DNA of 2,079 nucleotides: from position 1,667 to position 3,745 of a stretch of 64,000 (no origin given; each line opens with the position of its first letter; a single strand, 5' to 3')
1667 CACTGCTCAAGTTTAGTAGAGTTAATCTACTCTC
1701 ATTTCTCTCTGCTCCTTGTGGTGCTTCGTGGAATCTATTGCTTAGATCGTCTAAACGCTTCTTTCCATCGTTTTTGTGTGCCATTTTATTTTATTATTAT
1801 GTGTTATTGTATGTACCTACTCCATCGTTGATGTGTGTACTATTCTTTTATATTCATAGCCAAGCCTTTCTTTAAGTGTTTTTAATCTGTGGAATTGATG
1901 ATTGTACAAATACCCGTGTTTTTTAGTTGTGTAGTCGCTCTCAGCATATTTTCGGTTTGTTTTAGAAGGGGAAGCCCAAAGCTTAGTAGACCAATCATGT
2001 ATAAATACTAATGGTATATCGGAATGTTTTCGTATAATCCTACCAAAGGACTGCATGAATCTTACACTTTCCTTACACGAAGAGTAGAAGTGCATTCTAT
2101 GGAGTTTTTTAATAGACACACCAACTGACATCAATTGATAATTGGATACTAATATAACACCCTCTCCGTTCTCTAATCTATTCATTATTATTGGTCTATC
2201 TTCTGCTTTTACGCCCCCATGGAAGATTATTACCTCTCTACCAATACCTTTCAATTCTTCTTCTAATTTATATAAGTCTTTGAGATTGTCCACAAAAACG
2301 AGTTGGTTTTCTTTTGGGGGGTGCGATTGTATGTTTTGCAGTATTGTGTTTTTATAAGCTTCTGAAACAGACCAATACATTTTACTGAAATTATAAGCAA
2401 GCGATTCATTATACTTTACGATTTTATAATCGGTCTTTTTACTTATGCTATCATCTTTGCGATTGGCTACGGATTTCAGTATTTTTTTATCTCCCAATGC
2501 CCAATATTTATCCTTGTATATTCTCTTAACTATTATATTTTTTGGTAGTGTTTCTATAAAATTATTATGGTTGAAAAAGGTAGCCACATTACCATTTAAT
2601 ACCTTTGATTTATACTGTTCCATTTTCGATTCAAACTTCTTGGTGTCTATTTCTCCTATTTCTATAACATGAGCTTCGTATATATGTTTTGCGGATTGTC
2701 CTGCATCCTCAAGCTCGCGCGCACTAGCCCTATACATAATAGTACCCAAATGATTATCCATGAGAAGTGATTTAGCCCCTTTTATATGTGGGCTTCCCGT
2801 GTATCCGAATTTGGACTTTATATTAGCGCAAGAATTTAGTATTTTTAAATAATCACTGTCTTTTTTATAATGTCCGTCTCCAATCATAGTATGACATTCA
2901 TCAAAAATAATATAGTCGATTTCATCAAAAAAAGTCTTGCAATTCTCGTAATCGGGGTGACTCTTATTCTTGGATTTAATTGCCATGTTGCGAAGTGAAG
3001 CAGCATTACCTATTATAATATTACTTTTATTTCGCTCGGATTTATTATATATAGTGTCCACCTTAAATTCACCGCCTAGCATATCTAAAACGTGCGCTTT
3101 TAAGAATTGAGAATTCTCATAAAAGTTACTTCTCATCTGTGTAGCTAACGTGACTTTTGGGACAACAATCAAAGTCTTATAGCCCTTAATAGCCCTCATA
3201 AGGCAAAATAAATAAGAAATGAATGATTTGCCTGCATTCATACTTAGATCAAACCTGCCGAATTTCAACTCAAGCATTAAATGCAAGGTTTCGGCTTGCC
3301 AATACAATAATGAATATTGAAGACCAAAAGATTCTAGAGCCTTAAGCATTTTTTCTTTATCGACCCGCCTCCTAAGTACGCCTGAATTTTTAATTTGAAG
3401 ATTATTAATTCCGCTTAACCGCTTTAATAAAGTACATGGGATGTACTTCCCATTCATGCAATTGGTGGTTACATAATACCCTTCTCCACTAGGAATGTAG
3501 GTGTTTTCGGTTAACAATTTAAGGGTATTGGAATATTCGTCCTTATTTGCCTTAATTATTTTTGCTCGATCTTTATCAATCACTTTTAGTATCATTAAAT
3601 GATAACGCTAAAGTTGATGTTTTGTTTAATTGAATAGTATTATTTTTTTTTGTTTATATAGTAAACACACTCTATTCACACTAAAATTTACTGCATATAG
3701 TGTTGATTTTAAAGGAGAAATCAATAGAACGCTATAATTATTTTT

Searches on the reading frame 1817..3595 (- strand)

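Call 12: search_protein_families(library=phrogs, proteins=[window:1817-3595:-], max_evalue=0.00001)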
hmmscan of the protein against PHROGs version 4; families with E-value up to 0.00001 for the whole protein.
window:1817-3595:- (592 aa): 5 families
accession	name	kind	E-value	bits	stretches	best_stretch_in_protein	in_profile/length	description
phrog_16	-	DNA, RNA and nucleotide metabolism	1.6e-44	153.4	1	50-557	240-606/986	DNA helicase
phrog_9690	-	DNA, RNA and nucleotide metabolism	2.3e-29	103.4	2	418-576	147-294/306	DNA helicase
phrog_62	-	DNA, RNA and nucleotide metabolism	9.8e-12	44.1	1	427-534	1002-1107/1881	DNA helicase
phrog_16259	-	DNA, RNA and nucleotide metabolism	2.5e-09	37.8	1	115-178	137-200/330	DNA helicase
phrog_17901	-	DNA, RNA and nucleotide metabolism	2e-07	32.4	1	474-539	6-71/109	DNA helicase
